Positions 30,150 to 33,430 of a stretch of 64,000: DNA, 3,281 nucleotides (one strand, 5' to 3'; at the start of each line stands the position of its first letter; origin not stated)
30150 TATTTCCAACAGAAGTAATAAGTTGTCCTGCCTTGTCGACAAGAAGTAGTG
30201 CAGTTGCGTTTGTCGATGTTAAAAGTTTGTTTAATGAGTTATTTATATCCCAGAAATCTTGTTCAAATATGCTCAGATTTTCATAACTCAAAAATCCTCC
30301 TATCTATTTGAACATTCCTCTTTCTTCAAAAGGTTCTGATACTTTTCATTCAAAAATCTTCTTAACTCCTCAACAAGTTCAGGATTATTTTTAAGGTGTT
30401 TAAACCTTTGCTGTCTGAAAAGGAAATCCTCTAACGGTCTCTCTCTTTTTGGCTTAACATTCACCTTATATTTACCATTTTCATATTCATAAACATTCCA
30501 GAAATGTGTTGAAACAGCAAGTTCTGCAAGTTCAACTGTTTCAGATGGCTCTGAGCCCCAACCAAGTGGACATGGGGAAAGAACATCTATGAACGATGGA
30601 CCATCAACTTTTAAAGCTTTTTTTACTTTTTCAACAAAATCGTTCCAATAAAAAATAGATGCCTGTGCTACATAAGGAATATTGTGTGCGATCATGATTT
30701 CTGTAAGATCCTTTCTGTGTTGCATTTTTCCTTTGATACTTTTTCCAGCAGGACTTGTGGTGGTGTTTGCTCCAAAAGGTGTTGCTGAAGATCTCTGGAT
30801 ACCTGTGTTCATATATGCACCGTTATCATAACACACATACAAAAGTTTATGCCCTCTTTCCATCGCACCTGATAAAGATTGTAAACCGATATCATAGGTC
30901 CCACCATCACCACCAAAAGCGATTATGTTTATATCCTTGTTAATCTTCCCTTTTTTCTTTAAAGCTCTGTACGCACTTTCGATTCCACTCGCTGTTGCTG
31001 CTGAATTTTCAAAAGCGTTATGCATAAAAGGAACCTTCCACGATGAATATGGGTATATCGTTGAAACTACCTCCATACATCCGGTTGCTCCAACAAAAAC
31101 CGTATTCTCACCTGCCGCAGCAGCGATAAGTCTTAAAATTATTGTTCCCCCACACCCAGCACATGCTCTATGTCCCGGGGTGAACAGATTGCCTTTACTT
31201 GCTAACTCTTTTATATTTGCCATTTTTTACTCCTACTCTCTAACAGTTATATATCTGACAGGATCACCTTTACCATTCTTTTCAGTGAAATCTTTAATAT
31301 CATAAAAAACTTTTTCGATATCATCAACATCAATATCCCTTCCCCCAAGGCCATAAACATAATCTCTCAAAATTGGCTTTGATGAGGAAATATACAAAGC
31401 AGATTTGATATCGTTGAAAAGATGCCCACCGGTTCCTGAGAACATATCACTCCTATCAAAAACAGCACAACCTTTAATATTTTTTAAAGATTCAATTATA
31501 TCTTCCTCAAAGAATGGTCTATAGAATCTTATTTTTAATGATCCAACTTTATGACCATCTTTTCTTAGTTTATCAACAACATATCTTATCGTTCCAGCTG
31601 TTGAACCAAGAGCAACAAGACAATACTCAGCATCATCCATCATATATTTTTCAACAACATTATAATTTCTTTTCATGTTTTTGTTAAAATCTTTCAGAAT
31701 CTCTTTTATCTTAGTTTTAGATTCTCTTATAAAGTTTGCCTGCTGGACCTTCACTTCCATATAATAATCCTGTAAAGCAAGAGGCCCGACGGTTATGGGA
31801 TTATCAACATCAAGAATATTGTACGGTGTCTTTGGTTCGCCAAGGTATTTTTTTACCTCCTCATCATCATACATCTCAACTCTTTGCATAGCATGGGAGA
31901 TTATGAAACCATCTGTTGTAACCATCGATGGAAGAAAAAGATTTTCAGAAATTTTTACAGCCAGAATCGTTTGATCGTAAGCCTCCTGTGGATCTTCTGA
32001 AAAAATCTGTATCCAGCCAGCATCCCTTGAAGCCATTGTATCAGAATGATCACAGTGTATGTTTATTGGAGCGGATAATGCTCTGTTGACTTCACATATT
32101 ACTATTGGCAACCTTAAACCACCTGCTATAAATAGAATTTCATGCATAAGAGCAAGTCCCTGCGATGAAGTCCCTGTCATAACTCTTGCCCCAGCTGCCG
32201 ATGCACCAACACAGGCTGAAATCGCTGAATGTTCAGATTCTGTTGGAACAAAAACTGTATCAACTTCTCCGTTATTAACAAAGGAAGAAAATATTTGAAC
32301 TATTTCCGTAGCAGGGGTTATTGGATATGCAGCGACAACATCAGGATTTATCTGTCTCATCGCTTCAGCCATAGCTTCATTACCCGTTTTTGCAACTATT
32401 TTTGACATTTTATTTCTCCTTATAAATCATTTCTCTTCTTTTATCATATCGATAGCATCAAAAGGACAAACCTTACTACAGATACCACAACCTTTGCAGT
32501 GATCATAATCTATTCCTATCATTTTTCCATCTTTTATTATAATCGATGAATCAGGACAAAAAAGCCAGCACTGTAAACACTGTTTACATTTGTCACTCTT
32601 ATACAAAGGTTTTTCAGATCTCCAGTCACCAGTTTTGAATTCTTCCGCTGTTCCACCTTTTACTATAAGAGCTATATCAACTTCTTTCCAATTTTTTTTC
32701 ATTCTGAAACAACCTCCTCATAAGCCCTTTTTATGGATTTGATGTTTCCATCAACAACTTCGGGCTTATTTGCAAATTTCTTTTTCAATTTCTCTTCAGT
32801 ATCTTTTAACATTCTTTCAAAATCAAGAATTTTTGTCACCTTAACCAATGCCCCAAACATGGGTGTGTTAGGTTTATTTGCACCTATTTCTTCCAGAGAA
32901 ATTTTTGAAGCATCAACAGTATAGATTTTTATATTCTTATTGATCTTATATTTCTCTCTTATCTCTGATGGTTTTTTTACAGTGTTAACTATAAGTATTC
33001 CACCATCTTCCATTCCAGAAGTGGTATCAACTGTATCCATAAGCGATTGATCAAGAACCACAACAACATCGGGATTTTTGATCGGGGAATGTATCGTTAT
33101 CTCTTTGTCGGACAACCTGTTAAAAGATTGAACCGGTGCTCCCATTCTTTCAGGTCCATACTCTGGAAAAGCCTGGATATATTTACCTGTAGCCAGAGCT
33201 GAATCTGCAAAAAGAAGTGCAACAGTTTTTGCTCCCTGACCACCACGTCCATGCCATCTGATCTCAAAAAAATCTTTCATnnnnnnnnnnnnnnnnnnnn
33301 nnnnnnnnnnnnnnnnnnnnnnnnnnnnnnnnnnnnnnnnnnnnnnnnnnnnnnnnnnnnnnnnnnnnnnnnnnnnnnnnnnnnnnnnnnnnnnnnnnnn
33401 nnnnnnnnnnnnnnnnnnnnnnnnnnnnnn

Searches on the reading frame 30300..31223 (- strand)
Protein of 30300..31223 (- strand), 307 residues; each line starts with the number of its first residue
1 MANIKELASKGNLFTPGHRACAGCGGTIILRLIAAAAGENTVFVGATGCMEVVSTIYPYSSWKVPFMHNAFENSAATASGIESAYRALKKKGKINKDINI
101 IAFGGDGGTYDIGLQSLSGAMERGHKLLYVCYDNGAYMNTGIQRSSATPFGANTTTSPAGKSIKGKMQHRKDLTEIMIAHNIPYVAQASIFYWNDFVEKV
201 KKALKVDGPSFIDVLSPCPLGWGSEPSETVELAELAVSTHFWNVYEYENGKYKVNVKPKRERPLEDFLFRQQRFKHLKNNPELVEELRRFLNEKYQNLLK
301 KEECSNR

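Call 3: search_protein_families(library=pfam, proteins=[window:30300-31223:-], max_evalue=0.01)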
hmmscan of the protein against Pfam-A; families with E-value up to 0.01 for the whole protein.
window:30300-31223:- (307 aa): 1 family
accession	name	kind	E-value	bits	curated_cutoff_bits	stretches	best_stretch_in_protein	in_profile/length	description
PF02775.26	TPP_enzyme_C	-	3.1e-22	79.4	21.9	1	47-214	2-151/151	Thiamine pyrophosphate enzyme, C-terminal TPP binding domain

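Call 31: search_protein_families(library=ncbifam, proteins=[window:30300-31223:-], max_evalue=0.00001)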
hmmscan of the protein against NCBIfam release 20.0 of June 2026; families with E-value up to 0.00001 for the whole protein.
window:30300-31223:- (307 aa): 11 families
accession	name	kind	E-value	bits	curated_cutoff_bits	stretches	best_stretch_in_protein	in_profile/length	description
NF008819.1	PRK11865.1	equivalog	5.3e-125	416.6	405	1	5-299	5-297/300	pyruvate synthase subunit PorB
NF008818.0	PRK11864.1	subfamily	7.6e-103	343.7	405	1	10-304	10-298/300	3-methyl-2-oxobutanoate dehydrogenase subunit beta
NF045792.1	OxalOxredbeta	equivalog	1.5e-99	333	590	1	3-298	7-303/311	oxalate oxidoreductase subunit beta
NF045766.1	PhenlGlyoxDHPadI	equivalog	6.3e-67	226.3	700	1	6-298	144-433/443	NADH-dependent phenylglyoxylate dehydrogenase subunit beta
TIGR02176.1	pyruv_ox_red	equivalog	1.3e-27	96.1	911.35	1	101-293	957-1153/1167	pyruvate:ferredoxin (flavodoxin) oxidoreductase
NF008820.0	PRK11866.1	equivalog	5.2e-17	62.2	402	1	21-218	18-201/287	2-oxoacid ferredoxin oxidoreductase subunit beta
TIGR02177.1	PorB_KorB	subfamily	2.1e-15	57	261.9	1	21-219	4-188/286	2-oxoacid:acceptor oxidoreductase, beta subunit, pyruvate/2-ketoisovalerate family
NF007207.0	PRK09628.1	equivalog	2.8e-10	40.3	364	1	20-224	18-208/277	2-oxoglutarate ferredoxin oxidoreductase subunit beta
NF041171.1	Oxoac_fdxbeta_Archa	equivalog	3.8e-10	39.6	423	1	21-219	6-190/296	2-oxoacid:ferredoxin oxidoreductase subunit beta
NF008821.0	PRK11869.1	equivalog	2.1e-09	36.7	438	1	21-219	17-201/286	2-oxoacid ferredoxin oxidoreductase subunit beta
TIGR03336.1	IOR_alpha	equivalog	1.7e-06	26.7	650.9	1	20-220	358-533/595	indolepyruvate ferredoxin oxidoreductase subunit alpha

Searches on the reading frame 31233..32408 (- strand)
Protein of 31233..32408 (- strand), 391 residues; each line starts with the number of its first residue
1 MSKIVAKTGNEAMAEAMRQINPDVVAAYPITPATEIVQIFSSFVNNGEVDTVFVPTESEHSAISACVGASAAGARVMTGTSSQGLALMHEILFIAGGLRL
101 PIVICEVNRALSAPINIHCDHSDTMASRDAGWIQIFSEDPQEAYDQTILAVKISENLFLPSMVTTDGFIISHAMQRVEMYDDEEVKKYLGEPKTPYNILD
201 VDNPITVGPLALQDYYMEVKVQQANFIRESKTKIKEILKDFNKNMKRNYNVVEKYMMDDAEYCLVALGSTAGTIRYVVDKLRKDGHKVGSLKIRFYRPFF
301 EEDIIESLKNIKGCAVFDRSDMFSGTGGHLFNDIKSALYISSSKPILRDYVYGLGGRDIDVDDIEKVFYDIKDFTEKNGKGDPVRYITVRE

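Call 31: search_protein_families(library=ncbifam, proteins=[window:31233-32408:-], max_evalue=0.00001)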
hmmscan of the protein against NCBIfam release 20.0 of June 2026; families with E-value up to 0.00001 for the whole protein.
window:31233-32408:- (391 aa): 13 families
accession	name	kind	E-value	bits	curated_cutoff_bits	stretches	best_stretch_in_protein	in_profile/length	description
NF040682.1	PorA_Arch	equivalog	5.2e-148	493.1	550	1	5-389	4-385/387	pyruvate synthase subunit PorA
NF007201.0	PRK09622.1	equivalog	3.2e-128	428.1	590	1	7-378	13-385/405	2-oxoacid:ferredoxin oxidoreductase subunit alpha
NF006233.0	PRK08367.1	equivalog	2.6e-120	401.9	625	1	8-390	8-390/394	pyruvate ferredoxin oxidoreductase subunit alpha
NF006232.0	PRK08366.1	equivalog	7.4e-113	377.1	646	1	8-378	11-381/394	2-ketoisovalerate ferredoxin oxidoreductase subunit alpha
NF045764.1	PhenlGlyoxDHPadG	equivalog_domain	2.2e-81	273.4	700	1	5-383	3-391/398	NADH-dependent phenylglyoxylate dehydrogenase subunit alpha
NF045791.1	OxalOxredalpha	equivalog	3.9e-75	253.4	500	1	6-382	6-385/395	oxalate oxidoreductase subunit alpha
TIGR02176.1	pyruv_ox_red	equivalog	2.5e-55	187.9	911.35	1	7-378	4-385/1167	pyruvate:ferredoxin (flavodoxin) oxidoreductase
NF005507.0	PRK07119.1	subfamily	3.8e-40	137.8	399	1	8-367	8-344/352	3-methyl-2-oxobutanoate dehydrogenase subunit VorB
NF006412.0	PRK08659.1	equivalog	4.4e-40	138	411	1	7-315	8-330/378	2-oxoacid:acceptor oxidoreductase subunit alpha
TIGR03710.1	OAFO_sf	subfamily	7.5e-37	127.1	482.75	1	8-317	197-520/561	2-oxoacid:acceptor oxidoreductase subunit alpha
NF007206.0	PRK09627.1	equivalog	4.7e-30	104.8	579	1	5-298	4-313/375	2-oxoglutarate synthase subunit alpha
NF041170.1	Oxoac_fdxalpha_Archa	equivalog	1.2e-20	73.4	800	1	23-310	254-570/636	2-oxoacid:ferredoxin oxidoreductase subunit alpha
TIGR03336.1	IOR_alpha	equivalog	3.3e-13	48.8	650.9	1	9-318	7-286/595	indolepyruvate ferredoxin oxidoreductase subunit alpha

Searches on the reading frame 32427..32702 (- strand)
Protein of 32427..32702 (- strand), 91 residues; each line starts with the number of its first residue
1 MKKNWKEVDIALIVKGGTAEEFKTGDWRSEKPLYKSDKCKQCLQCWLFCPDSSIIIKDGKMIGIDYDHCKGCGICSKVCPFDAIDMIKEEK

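Call 31: search_protein_families(library=ncbifam, proteins=[window:32427-32702:-], max_evalue=0.00001)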
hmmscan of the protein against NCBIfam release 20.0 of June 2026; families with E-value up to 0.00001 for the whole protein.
window:32427-32702:- (91 aa): 48 families (the best 25 are shown)
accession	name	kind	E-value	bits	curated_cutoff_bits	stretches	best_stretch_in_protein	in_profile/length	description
TIGR02179.1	PorD_KorD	subfamily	1.7e-31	108.2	60.05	1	14-90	2-78/78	2-oxoacid:acceptor oxidoreductase, delta subunit, pyruvate/2-ketoisovalerate family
NF040684.1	PorD_Arch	equivalog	7.5e-31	106.1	120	1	11-90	6-85/85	pyruvate synthase subunit PorD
NF007204.0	PRK09625.1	equivalog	4.5e-27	94.7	125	1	21-83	43-105/133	pyruvate flavodoxin oxidoreductase subunit delta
NF007202.0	PRK09623.1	equivalog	8e-26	90.4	166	1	12-91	27-105/105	3-methyl-2-oxobutanoate dehydrogenase subunit delta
NF007203.0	PRK09624.1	equivalog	2.3e-22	79.2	171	1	13-91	27-105/105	pyuvate ferredoxin oxidoreductase subunit delta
NF045790.1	OxalOxreddelta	equivalog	3.4e-22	79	230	1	19-89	242-311/316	oxalate oxidoreductase subunit delta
NF045763.1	PhenlGlyoxDHPadF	equivalog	3.3e-19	68.8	150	1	20-84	14-77/78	NADH-dependent phenylglyoxylate dehydrogenase subunit delta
TIGR02700.1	flavo_MJ0208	hypoth_equivalog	3.3e-13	49.4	251.35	1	35-87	146-197/234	dihydromethanopterin reductase (acceptor)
NF009410.0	PRK12771.1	subfamily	1.3e-11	43.8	516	1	38-90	513-566/566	NAD(P)-binding protein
NF040864.1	HgcB_ferredoxin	equivalog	3.5e-10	39.6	99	1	34-86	11-63/93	mercury methylation ferredoxin HgcB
TIGR04105.1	FeFe_hydrog_B1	subfamily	6.1e-10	38.4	450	1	36-87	110-162/462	monomeric [FeFe] hydrogenase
NF038196.1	ferrodoxin_EFR1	subfamily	2.3e-09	37.6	75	0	64-89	182-206/242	EFR1 family ferrodoxin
TIGR01944.1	rnfB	subfamily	4e-09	36.3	68.7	1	34-89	110-165/190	RnfABCDGE type electron transport complex subunit B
NF045874.1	Vhu_polyferre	exception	4.3e-09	35.6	600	1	10-84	101-174/381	F420-non-reducing hydrogenase associated-polyferredoxin VhuB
NF043069.1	T4HPD_activ_SAM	equivalog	1.7e-08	34.2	425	1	33-89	47-102/299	trans-4-hydroxy-L-proline dehydratase activase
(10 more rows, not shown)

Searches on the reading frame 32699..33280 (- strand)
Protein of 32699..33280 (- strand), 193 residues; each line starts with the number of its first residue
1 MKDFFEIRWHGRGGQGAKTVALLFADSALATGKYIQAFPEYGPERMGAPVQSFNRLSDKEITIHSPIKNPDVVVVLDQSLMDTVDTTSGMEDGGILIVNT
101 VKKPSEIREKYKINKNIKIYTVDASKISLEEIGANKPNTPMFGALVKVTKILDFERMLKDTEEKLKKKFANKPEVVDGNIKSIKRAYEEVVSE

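Call 31: search_protein_families(library=ncbifam, proteins=[window:32699-33280:-], max_evalue=0.00001)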
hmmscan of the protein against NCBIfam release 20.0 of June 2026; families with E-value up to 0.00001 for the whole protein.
window:32699-33280:- (193 aa): 14 families
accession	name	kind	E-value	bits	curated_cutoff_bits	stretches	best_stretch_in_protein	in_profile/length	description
TIGR02175.1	PorC_KorC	subfamily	2.8e-64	216.1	81.1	1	5-191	2-176/177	2-oxoacid:acceptor oxidoreductase, gamma subunit, pyruvate/2-ketoisovalerate family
NF040683.1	PorC_Meth_Thtga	equivalog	1.4e-59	200.7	270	1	5-191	2-174/177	pyruvate synthase subunit PorC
NF006321.0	PRK08534.1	equivalog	2.7e-54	183.6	225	1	5-191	2-178/181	pyruvate ferredoxin oxidoreductase subunit gamma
NF010632.0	PRK14029.1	equivalog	8.6e-49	165.7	335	1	5-189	2-179/185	pyruvate/ketoisovalerate ferredoxin oxidoreductase subunit gamma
NF004497.0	PRK05844.1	equivalog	5.6e-45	153.2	243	1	5-190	2-185/186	pyruvate flavodoxin oxidoreductase subunit gamma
NF045762.1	PhenlGlyoxDHPadE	equivalog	6e-36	124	300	1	5-190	2-179/187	NADH-dependent phenylglyoxylate dehydrogenase subunit gamma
NF045790.1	OxalOxreddelta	equivalog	4.8e-19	68.7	230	1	15-128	26-144/316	oxalate oxidoreductase subunit delta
TIGR02176.1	pyruv_ox_red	equivalog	2.5e-17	62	911.35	1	30-190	440-608/1167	pyruvate:ferredoxin (flavodoxin) oxidoreductase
TIGR03710.1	OAFO_sf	subfamily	2.6e-16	59.3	482.75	1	6-190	3-173/561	2-oxoacid:acceptor oxidoreductase subunit alpha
NF006323.0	PRK08537.1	equivalog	2.6e-13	49.7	235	1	6-166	4-160/181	2-oxoacid:ferredoxin oxidoreductase subunit gamma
NF005324.0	PRK06853.1-4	equivalog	1.7e-09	37.8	222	1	9-187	7-186/196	indolepyruvate oxidoreductase subunit beta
NF005322.0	PRK06853.1-2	equivalog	1.3e-06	28.4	237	1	4-188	5-191/197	indolepyruvate oxidoreductase subunit beta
NF006275.0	PRK08441.1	equivalog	1.8e-06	27.7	216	1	6-135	4-128/185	2-oxoglutarate-acceptor oxidoreductase subunit OorC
NF005325.0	PRK06853.1-5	equivalog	8.4e-06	25.7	230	0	7-170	6-177/192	indolepyruvate oxidoreductase subunit beta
